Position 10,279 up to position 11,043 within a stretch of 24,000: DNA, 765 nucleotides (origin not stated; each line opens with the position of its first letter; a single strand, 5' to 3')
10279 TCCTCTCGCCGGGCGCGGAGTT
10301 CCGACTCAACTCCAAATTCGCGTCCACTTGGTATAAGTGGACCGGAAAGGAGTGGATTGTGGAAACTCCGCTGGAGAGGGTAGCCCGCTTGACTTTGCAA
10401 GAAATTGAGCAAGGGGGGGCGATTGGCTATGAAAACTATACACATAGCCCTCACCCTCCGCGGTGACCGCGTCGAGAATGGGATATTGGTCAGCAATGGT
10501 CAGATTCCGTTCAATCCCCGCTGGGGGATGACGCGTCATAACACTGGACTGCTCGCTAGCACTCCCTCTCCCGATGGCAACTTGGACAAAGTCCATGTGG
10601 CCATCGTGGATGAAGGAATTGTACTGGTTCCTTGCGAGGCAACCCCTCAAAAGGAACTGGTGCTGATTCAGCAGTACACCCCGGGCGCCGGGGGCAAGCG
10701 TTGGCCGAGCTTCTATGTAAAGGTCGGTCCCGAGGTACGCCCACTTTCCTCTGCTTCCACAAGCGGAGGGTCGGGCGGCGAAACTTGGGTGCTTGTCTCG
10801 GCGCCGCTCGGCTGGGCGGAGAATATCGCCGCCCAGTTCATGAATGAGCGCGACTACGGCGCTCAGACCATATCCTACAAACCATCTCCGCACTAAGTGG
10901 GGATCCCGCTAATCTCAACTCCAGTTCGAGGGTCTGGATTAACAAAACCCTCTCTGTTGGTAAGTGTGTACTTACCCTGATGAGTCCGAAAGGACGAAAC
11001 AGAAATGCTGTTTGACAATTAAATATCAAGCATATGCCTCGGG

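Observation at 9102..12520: GC-rich, Shine-Dalgarno-using orphan island between gap and acd: candidate undescribed ribozyme-associated RNA/protein module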

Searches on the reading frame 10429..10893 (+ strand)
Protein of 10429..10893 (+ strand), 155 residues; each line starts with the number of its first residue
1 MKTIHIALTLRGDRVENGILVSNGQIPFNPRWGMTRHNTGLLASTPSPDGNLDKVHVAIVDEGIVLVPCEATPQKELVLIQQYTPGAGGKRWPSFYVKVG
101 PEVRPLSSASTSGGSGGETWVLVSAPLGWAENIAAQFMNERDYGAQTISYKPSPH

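Call 12: search_protein_families(library=pfam, proteins=[window:10429-10893:+], max_evalue=1)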
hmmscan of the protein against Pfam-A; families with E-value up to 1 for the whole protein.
window:10429-10893:+ (155 aa): 1 family
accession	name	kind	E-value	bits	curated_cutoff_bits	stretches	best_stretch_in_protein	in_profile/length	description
PF13558.12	SbcC_Walker_B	-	0.13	12.9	27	1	95-130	12-49/90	SbcC/RAD50-like, Walker B motif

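Call 13: search_protein_families(library=phrogs, proteins=[window:10429-10893:+], max_evalue=1)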
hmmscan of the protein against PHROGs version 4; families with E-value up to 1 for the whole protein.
window:10429-10893:+ (155 aa): 0 families

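Call 16: find_homologous_proteins(query=window:10429-10893:+)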
Query window:10429-10893:+ (155 aa): 63 proteins with E <= 0.001 among 131 candidates.
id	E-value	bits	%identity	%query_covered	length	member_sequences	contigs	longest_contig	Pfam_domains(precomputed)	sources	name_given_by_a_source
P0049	1.7e-100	352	100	100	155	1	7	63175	-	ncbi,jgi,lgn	jgi:hypothetical protein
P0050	7.9e-81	288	83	98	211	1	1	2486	-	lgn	-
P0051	2.7e-80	286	83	98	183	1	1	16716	-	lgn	-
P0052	5.3e-80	285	82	99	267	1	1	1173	-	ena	-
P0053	6.3e-80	285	82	98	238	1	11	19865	-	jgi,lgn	-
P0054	2.3e-79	283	82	98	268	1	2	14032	-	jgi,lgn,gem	-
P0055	2.8e-79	283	81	98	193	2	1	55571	-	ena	-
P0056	4.2e-79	282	82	98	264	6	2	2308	-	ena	-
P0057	1.4e-78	280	78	98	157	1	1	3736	-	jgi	jgi:hypothetical protein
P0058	1.4e-77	277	81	97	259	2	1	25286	-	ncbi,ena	-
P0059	6.2e-77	275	79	98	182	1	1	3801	-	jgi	jgi:hypothetical protein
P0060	7.0e-77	275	78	99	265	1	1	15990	-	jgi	jgi:hypothetical protein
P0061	1.5e-76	274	78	98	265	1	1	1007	-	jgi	-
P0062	3.7e-76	272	78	98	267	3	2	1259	-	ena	-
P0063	2.9e-75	270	77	98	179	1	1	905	-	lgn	-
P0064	5.0e-74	265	78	99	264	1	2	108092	-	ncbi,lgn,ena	-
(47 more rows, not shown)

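Call 32: predict_structure(alignment_id=A2)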
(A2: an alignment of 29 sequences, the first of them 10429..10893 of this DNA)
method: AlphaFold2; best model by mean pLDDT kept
length: 155 residues; sequences in the alignment: 29
mean_pLDDT: 92.6   pTM: 0.88
mean pLDDT of the five models: 92.6, 91.7, 89.2, 88.7, 86.3
residues with pLDDT >= 90: 121; 70-90: 29; 50-70: 4; < 50: 1
segments of 3 or more residues with pLDDT < 50: none
pLDDT, mean of each block of 10 residues (from residue 1): 95 97 94 78 94 97 95 98 85 93 96 91 98 96 93 72
secondary structure, 60 per line:
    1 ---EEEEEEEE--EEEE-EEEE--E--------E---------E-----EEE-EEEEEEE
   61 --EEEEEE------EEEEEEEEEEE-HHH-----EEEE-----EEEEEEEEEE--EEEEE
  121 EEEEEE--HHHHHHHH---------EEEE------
elements in order: E4-11 E14-17 E19-22 E50-52 E54-60 E63-68 E75-85 E95-98 E104-113 E116-126 H129-136 E146-149

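Call 35: fold_search(model_id=the predicted structure, library=pdb)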
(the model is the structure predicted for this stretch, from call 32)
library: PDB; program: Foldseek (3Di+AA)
matches with E <= 10: 1434; with E <= 0.001: 0
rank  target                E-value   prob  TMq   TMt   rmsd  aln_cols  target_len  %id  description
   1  3t2n_M                2.1e-01  0.03  0.12  0.09  20.3       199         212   10  Human hepsin protease in complex with the Fab fragment of an inhibitory antibody (released 2011-12-28)
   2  5f9w_H                2.6e-01  0.04  0.11  0.09  19.2        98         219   13  Crystal structure of broadly neutralizing VH1-46 germline-derived CD4-binding site-directed antibody CH235 in complex  (released 2016-03-09)
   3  9pwn_H                3.4e-01  0.03  0.12  0.10  18.4       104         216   12  Crystal structure of Fabs 7411 in complex with TREM2 peptide (released 2025-09-10)
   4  6jp7_H                3.4e-01  0.03  0.12  0.10  18.7       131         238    8  Human antibody 32D6 Fab in complex with PEG (released 2020-02-05)
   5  7bm5_H                3.4e-01  0.03  0.13  0.11  18.4       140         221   10  Crystal structure of Fab1, the Fab fragment of the anti-BamA monoclonal antibody MAB1 (released 2021-06-02)
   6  7sef_A                3.6e-01  0.10  0.19  0.10  13.9       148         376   11  Structure of E. coli LetB delta (Ring6) mutant, Ring 1 in the open state (Model 2, Rings 1-3 only) (released 2022-02-09)
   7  4fqq_C                3.6e-01  0.02  0.12  0.10  20.2       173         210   10  Crystal Structure of Germline Antibody PGT121-GL Fab (released 2012-11-14)
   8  8pe9_H                4.0e-01  0.03  0.14  0.12  19.9       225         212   12  Complex between DDR1 DS-like domain and PRTH-101 Fab (released 2023-06-28)
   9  3wo3_D                4.2e-01  0.04  0.15  0.10  22.7       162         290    9  Crystal structure of IL-18 in complex with IL-18 receptor alpha (released 2014-12-17)
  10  6wk4_A                4.7e-01  0.03  0.12  0.10  18.5       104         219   12  Fab Fragment of Anti-human LAG3 antibody (13E2) (released 2021-04-21)
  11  5wnb_H                4.7e-01  0.03  0.11  0.09  19.3       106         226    9  Structure of antibody 3D3 bound to the linear epitope of RSV G (released 2018-03-14)
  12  7kqe_L                4.7e-01  0.02  0.12  0.10  19.9       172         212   10  SARS-CoV-2 spike glycoprotein:Fab 3D11 complex (released 2021-05-26)
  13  6nex_A                5.3e-01  0.03  0.14  0.11  19.8       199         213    9  Fab fragment of anti-cocaine antibody h2E2 (released 2019-11-20)
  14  8xk5_A                5.3e-01  0.03  0.11  0.09  19.0       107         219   10  SNB1G11 Fab bound to SFTSV glycoprotein Gn (released 2024-07-10)
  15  3wo3_L                5.6e-01  0.04  0.15  0.10  22.1       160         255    9  Crystal structure of IL-18 in complex with IL-18 receptor alpha (released 2014-12-17)
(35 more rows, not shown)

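Call 38: search_solved_structures(query=A2, max_evalue=10)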
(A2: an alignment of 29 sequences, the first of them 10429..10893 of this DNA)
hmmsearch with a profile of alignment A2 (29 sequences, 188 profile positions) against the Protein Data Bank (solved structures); distinct sequences matched with E-value up to 10: 2.
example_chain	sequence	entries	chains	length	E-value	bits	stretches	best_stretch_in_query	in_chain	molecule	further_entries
6bc8_B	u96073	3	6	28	0.76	12.5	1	62-82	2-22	DNA polymerase zeta catalytic subunit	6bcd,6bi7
6ekm_B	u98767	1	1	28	0.97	12.1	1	63-82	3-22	DNA polymerase zeta catalytic subunit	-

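Call 39: search_protein_families(library=padloc, proteins=[window:10429-10893:+, P0064], max_evalue=1)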
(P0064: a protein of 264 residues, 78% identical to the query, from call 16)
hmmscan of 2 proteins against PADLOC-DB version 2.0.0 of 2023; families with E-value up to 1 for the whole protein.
window:10429-10893:+ (155 aa): 0 families

P0064 (264 aa): 0 families

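Call 40: search_protein_families(library=ncbifam, proteins=[window:10429-10893:+, P0064], max_evalue=1)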
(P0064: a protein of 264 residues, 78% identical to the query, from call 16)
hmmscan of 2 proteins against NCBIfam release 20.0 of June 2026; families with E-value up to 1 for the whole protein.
window:10429-10893:+ (155 aa): 0 families

P0064 (264 aa): 1 family
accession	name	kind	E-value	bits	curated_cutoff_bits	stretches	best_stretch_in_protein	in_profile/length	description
TIGR02313.1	HpaI-NOT-DapA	exception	0.12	11.2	396.7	1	10-77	54-113/294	2,4-dihydroxyhept-2-ene-1,7-dioic acid aldolase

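Call 52: fold_search(model_id=the predicted structure, library=viral)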
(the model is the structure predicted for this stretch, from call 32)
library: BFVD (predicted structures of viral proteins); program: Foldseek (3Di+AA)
matches with E <= 10: 132; with E <= 0.001: 0
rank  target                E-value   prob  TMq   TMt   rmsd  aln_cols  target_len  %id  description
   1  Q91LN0                4.9e-01  0.08  0.23  0.17  12.4       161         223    9  ORF7 [White spot syndrome virus]
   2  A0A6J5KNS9            6.1e-01  0.02  0.13  0.09  23.2       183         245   13  PASTA_pknB domain containing protein [uncultured Caudovirales phage]
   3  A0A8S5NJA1            9.9e-01  0.16  0.24  0.21  17.9       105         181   12  Uncharacterized protein [Siphoviridae sp. cttpk5]
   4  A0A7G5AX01            1.1e+00  0.04  0.15  0.06  20.7       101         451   12  MC002L [Molluscum contagiosum virus subtype 1]
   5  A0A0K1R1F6            1.6e+00  0.02  0.19  0.08  17.6       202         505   11  Protein TE3 [Testudinid alphaherpesvirus 3]
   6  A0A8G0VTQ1            1.7e+00  0.03  0.17  0.15  12.1       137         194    9  Capsid protein (Fragment) [DNA virus sp.]
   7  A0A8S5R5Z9            1.7e+00  0.01  0.11  0.11  18.9       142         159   14  Uncharacterized protein [Myoviridae sp. ctaOv25]
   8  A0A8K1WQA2            1.9e+00  0.25  0.23  0.11   5.5        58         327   16  Capsid protein (Fragment) [Pyongtaek Culex bastrovirus]
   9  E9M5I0                1.9e+00  0.01  0.13  0.13  15.0       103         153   14  Ig-like domain-containing protein [Cricetid gammaherpesvirus 2]
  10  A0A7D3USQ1            2.0e+00  0.02  0.14  0.16  11.0       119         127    8  Acetyltransferase GNAT [Fadolivirus FV1/VV64]
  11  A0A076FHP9            2.3e+00  0.01  0.14  0.03  20.1       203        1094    6  DNA-directed RNA polymerase [Aureococcus anophagefferens virus]
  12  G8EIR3                2.7e+00  0.08  0.20  0.03   6.3        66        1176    9  Replicase (Fragment) [Human respiratory syncytial virus]
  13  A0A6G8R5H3            2.8e+00  0.01  0.07  0.02  17.4        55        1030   13  (no name in the UniProt tables at hand)
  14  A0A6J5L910            3.0e+00  0.08  0.19  0.14   6.7        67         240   13  Secretion system C-terminal sorting domain [uncultured Caudovirales phage]
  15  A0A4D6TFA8            3.0e+00  0.04  0.16  0.17  18.1        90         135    8  Tail terminator [Arthrobacter phage Idaho]
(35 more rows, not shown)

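Call 57: search_protein_representatives(alignment_id=A2)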
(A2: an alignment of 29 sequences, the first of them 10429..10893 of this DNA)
Query: 29 sequences, 188 profile positions. Proteins with E-value up to 0.001 (for the whole library): 77; up to 1e-10: 71; up to 1e-30: 35. The best 77 are listed.
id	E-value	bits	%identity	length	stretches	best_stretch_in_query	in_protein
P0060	4.4e-86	303.5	-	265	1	3-186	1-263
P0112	2.7e-77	274.9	-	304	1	3-171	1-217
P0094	3.8e-69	248.3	-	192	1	5-186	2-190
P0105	2.3e-65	235.9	-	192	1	3-170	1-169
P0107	6.7e-64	231.2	-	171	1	5-162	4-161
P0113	1.9e-61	223.2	-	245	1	3-160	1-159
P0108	2.0e-59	216.6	-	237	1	1-162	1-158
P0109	1.8e-56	207.0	-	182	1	2-159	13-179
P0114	2.3e-56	206.7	-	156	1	3-157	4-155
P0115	7.7e-56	204.9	-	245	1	17-158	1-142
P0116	1.3e-52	194.4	-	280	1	3-140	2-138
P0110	1.7e-52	194.0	-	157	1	4-151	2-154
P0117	8.2e-52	191.8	-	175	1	3-158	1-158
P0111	2.3e-49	183.8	-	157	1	5-153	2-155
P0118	1.5e-48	181.1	-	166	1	34-168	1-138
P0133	6.6e-36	139.9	-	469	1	4-170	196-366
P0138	3.8e-32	127.6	-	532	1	41-170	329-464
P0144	6.8e-29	117.0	-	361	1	7-187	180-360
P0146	2.0e-28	115.5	-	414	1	7-161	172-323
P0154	1.2e-24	103.2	-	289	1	6-132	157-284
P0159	5.0e-23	97.9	-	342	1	55-146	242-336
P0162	6.9e-22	94.2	-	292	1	3-158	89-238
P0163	5.6e-21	91.2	-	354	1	7-147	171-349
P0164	7.7e-21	90.8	-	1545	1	5-167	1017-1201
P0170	1.5e-13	67.0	-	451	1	9-164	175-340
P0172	1.8e-11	60.3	-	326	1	65-134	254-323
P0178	9.8e-06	41.5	-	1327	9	16-64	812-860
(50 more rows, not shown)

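Call 58: search_protein_families(library=pfam, proteins=[P0133, P0138, P0164, P0178, P0144, P0146, P0170, P0162, P0159, P0172], max_evalue=0.01)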
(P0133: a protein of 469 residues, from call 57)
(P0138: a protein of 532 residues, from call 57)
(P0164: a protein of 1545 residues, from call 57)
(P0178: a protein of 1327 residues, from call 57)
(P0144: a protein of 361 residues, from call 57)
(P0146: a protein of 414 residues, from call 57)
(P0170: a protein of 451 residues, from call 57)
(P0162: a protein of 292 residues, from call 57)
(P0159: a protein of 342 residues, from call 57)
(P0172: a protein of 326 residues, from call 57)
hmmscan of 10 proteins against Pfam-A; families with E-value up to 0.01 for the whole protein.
P0133 (469 aa): 0 families

P0138 (532 aa): 0 families

P0164 (1545 aa): 2 families
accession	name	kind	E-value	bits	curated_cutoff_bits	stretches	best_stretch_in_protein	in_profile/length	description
PF00271.37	Helicase_C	-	0.0052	17.5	23.5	0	200-314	13-109/110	Helicase conserved C-terminal domain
PF04408.29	HA2_N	-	0.006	17.1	21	0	375-400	4-29/29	Helicase associated domain (HA2), winged-helix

P0178 (1327 aa): 4 families
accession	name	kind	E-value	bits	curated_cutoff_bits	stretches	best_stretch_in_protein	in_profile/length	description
PF01522.26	Polysacc_deac_1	-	1.1e-07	32.3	23.1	0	578-616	43-80/124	Polysaccharide deacetylase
PF10610.15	Tafi-CsgC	-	0.00011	22.6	25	0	836-870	54-88/99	Thin aggregative fimbriae synthesis protein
PF00041.27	fn3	-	0.00079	20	25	1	37-109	15-82/84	Fibronectin type III domain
PF04265.19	TPK_B1_binding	-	0.0057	16.7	22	0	335-388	11-65/67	Thiamin pyrophosphokinase, vitamin B1 binding domain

P0144 (361 aa): 0 families

P0146 (414 aa): 0 families

P0170 (451 aa): 0 families

P0162 (292 aa): 0 families

P0159 (342 aa): 0 families

P0172 (326 aa): 0 families

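Call 65: find_encoding_contigs(protein=P0049, flank=5000, max_places=8)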
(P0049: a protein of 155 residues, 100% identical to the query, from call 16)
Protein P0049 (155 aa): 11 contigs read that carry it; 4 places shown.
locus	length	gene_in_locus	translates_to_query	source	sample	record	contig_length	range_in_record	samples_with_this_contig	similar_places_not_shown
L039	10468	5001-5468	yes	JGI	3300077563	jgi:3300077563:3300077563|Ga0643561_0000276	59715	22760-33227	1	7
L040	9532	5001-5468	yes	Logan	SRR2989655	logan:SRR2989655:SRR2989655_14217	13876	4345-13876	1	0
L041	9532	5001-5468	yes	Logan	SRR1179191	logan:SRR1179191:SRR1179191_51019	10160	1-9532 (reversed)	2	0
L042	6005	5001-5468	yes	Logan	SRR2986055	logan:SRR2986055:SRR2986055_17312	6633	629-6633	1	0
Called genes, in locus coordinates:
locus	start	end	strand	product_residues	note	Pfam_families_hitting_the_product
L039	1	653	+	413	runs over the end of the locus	PF03952:Enolase_N, PF00113:Enolase_C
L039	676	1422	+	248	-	PF00300:His_Phos_1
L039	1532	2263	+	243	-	-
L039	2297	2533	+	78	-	PF13192:Thioredoxin_3 (weak), PF00462:Glutaredoxin, PF13417:GST_N_3 (weak)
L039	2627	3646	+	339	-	PF00044:Gp_dh_N, PF02800:Gp_dh_C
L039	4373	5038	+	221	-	-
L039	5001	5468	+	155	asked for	-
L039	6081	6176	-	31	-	-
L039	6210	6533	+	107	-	-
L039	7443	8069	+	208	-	PF13549:ATP-grasp_5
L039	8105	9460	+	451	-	PF02629:CoA_binding, PF13380:CoA_binding_2, PF13607:Succ_CoA_lig, PF19045:Ligase_CoA_2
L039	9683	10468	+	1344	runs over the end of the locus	PF01326:PPDK_N, PF14890:Intein_splicing, PF14528:LAGLIDADG_3 (weak), PF01326:PPDK_N, PF00391:PEP-utilizers, PF02896:PEP-utilizers_C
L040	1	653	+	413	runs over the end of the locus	PF03952:Enolase_N, PF00113:Enolase_C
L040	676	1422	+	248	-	PF00300:His_Phos_1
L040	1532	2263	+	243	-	-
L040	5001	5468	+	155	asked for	-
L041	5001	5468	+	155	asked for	-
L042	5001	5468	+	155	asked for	-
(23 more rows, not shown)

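Call 87: find_encoding_contigs(protein=P0164, flank=8000, max_places=2)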
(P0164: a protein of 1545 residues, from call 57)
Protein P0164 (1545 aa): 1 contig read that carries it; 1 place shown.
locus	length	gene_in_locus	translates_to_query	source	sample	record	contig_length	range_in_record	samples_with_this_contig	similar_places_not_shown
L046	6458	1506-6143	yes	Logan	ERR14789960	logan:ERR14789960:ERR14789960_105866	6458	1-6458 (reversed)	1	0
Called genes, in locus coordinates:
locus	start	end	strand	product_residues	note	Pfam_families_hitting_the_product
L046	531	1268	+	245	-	-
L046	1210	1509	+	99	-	-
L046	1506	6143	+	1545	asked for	-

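Call 88: find_encoding_contigs(protein=P0144, flank=8000, max_places=2)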
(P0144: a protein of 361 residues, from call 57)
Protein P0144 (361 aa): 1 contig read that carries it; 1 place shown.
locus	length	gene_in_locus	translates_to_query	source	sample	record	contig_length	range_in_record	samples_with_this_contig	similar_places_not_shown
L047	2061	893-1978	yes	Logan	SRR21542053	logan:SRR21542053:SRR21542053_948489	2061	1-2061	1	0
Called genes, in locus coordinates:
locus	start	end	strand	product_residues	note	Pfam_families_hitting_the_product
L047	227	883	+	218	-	-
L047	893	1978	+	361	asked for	-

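Call 99: search_protein_families(library=pfam, alignment_id=A2, max_evalue=1)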
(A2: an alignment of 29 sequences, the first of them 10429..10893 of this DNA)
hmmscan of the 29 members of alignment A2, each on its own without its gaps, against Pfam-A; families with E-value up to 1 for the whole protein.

A. member 1, window:10429-10893:+ (155 aa): 1 family
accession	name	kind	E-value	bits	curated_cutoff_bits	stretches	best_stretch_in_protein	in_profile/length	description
PF13558.12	SbcC_Walker_B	-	0.13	12.9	27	1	95-130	12-49/90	SbcC/RAD50-like, Walker B motif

B. families by the number of members that match (of 29 scanned): 3 families
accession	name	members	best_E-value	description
PF13558.12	SbcC_Walker_B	7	0.088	SbcC/RAD50-like, Walker B motif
PF03569.20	Peptidase_C8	1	0.098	Peptidase family C8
PF24411.1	DUF7545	1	0.14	Family of unknown function (DUF7545)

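Call 112: search_dna_similar(query=window:10429-10893:+, collection=phages, mode=protein, max_evalue=0.01, max_rows=10)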
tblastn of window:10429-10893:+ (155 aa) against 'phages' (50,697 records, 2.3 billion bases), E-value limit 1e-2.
No match.
